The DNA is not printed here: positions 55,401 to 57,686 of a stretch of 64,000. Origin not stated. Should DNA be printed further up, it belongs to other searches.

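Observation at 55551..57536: Exporter ATPase (TagH/Wzt type) fused to a triple CWB2 module that appears to be cytoplasmic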

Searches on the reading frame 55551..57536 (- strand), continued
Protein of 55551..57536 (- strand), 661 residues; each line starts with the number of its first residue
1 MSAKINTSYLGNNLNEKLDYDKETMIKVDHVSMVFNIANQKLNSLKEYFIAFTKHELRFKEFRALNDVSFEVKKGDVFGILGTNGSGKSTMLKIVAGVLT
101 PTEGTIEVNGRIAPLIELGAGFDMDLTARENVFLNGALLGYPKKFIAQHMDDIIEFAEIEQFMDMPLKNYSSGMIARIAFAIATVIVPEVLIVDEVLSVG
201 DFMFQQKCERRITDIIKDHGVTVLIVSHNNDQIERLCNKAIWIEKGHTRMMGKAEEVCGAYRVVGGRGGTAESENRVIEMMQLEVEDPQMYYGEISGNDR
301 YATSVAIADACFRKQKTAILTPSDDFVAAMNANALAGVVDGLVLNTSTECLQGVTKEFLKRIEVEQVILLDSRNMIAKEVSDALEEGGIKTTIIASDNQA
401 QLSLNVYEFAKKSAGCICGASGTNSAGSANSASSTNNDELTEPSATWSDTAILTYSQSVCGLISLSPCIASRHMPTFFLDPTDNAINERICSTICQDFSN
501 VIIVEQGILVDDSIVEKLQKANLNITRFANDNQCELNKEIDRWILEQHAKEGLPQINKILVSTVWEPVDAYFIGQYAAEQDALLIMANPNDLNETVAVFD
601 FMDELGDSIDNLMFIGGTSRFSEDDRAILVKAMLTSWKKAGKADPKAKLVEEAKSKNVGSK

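Call 56: find_homologous_proteins(query=L063:10730-11704:+, max_evalue=0.00001)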
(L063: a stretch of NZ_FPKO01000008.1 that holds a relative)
Query L063:10730-11704:+ (325 aa): 16 proteins with E <= 0.00001 among 8000 candidates.
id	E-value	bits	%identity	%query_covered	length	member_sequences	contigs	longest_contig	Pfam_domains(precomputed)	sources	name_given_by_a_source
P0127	2.8e-100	354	58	98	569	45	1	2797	PF00005.34,PF00395.26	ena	-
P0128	1.6e-98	348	57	98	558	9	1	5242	PF00005.34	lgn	-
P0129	3.0e-96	340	53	98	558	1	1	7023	PF00005.34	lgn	-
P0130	4.2e-94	333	55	98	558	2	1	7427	PF00005.34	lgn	-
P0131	6.6e-94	333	55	98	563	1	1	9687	PF00005.34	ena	-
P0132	1.5e-92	328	53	98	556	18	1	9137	PF00005.34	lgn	-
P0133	1.6e-92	328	55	98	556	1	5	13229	PF00005.34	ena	-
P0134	8.5e-92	326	54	98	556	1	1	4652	PF00005.34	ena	-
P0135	3.1e-28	117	37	68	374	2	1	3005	PF00395.26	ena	-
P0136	4.0e-16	77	36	57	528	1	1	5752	PF00395.26,PF00082.28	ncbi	-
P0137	1.1e-9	56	32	56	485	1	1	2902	PF00395.26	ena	-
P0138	1.1e-7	50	36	30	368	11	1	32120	PF12682.13,PF00395.26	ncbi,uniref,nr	ncbi:hypothetical protein D1646_16345 [Pseudoflavonifractor sp. 60]|uniref:flavodoxin n=1 Tax=Pseudo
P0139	5.0e-7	47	41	25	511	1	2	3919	PF00395.26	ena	-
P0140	5.2e-7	47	32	56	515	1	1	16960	PF13287.13,PF13290.14,PF00395.26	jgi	jgi:hypothetical protein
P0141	4.0e-6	44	27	57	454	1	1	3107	PF00395.26,PF03009.24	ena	-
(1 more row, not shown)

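Call 68: predict_structure(alignment_id=A3)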
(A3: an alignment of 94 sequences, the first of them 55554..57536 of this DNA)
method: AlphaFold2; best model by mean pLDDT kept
length: 661 residues; sequences in the alignment: 94
mean_pLDDT: 90.0   pTM: 0.85
mean pLDDT of the five models: 90.0, 89.9, 89.2, 89.0, 88.6
residues with pLDDT >= 90: 476; 70-90: 140; 50-70: 18; < 50: 27
segments of 3 or more residues with pLDDT < 50: 416-441
pLDDT, mean of each block of 10 residues (from residue 1): 73 88 96 83 80 81 92 96 89 92 96 76 82 86 93 91 80 82 88 85 88 91 92 94 94 95 92 95 92 96 98 96 98 96 98 98 98 97 98 98 98 61 38 41 78 98 98 98 98 98 97 98 98 98 98 96 95 97 97 97 96 94 96 96 83 73 44
secondary structure, 60 per line:
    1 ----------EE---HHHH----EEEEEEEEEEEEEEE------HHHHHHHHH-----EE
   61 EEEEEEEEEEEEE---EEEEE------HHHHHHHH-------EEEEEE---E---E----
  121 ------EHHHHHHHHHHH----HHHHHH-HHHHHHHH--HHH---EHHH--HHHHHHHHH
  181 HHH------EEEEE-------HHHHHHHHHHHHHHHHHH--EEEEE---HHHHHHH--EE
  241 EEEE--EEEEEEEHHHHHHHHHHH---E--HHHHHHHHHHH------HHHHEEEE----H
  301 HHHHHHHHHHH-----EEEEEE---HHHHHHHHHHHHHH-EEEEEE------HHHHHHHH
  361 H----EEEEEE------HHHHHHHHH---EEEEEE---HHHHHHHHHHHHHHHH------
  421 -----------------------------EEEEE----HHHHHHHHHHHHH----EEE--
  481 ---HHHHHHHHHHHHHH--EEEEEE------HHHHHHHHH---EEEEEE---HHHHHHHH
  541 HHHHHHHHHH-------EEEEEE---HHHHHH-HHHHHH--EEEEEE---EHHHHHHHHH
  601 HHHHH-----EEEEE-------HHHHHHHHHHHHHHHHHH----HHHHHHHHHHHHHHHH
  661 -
elements in order: H16-19 E24-38 H45-53 E59-73 E77-81 H88-95 E103-108 H128-138 H143-148 H150-157 H172-183 E190-194 H202-219 E222-226 H230-236 E239-244 E247-253 H254-264 H271-281 H288-291 E292-295 H300-311 E317-322 H326-339 E341-346 H353-361 E366-371 H378-386 E390-395 H399-414 E450-454 H459-471 E476-478 H484-497 E500-505 H512-520 E524-529 H533-550 E558-563 H567-572 H574-579 E582-587 H592-605 E611-615 H623-640 H645-660

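Call 85: find_encoding_contigs(protein=window:55551-57536:-, flank=10000, max_places=4)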
Protein window:55551-57536:- (661 aa): 8 contigs read that carry it; 4 places shown.
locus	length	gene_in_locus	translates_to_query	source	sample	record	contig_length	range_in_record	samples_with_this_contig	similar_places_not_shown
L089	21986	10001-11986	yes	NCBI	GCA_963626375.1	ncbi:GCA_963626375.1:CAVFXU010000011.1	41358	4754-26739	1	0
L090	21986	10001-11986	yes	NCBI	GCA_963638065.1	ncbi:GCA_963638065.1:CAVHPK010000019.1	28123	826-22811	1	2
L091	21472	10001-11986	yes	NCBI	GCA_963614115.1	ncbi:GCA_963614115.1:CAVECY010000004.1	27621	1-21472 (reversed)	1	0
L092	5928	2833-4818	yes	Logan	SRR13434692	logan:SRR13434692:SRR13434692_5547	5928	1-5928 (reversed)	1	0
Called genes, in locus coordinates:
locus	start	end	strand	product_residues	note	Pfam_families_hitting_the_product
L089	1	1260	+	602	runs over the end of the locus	PF01171:ATP_bind_3, PF11734:TilS_C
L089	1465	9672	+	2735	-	PF04122:CW_binding_2, PF18887:MBG_3 (faint), PF09479:Flg_new, PF19789:DUF6273, PF09479:Flg_new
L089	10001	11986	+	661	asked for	PF00005:ABC_tran, PF04122:CW_binding_2 (faint)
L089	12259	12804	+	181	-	PF00156:Pribosyltran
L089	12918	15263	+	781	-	PF06480:FtsH_ext, PF00004:AAA, PF07728:AAA_5 (weak), PF17862:AAA_lid_3, PF01434:Peptidase_M41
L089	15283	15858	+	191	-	PF01227:GTP_cyclohydroI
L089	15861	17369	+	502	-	PF00809:Pterin_bind, PF01288:HPPK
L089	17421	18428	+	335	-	PF00590:TP_methylase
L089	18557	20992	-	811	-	PF00122:E1-E2_ATPase, PF00702:Hydrolase, PF08282:Hydrolase_3 (faint)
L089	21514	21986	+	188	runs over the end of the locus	PF00583:Acetyltransf_1 (weak)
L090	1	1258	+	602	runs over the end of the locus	PF01171:ATP_bind_3, PF11734:TilS_C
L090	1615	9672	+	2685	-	PF04122:CW_binding_2, PF18887:MBG_3 (faint), PF09479:Flg_new, PF19789:DUF6273, PF09479:Flg_new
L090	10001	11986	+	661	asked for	PF00005:ABC_tran, PF04122:CW_binding_2 (faint)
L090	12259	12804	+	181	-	PF00156:Pribosyltran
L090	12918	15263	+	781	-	PF06480:FtsH_ext, PF00004:AAA, PF07728:AAA_5 (weak), PF17862:AAA_lid_3, PF01434:Peptidase_M41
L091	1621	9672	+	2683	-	PF04122:CW_binding_2, PF18887:MBG_3 (faint), PF09479:Flg_new, PF19789:DUF6273, PF09479:Flg_new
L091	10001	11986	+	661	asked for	PF00005:ABC_tran, PF04122:CW_binding_2 (faint)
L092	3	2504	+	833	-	?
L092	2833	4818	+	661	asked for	PF00005:ABC_tran, PF04122:CW_binding_2 (faint)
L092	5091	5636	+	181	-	PF00156:Pribosyltran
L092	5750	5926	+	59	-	?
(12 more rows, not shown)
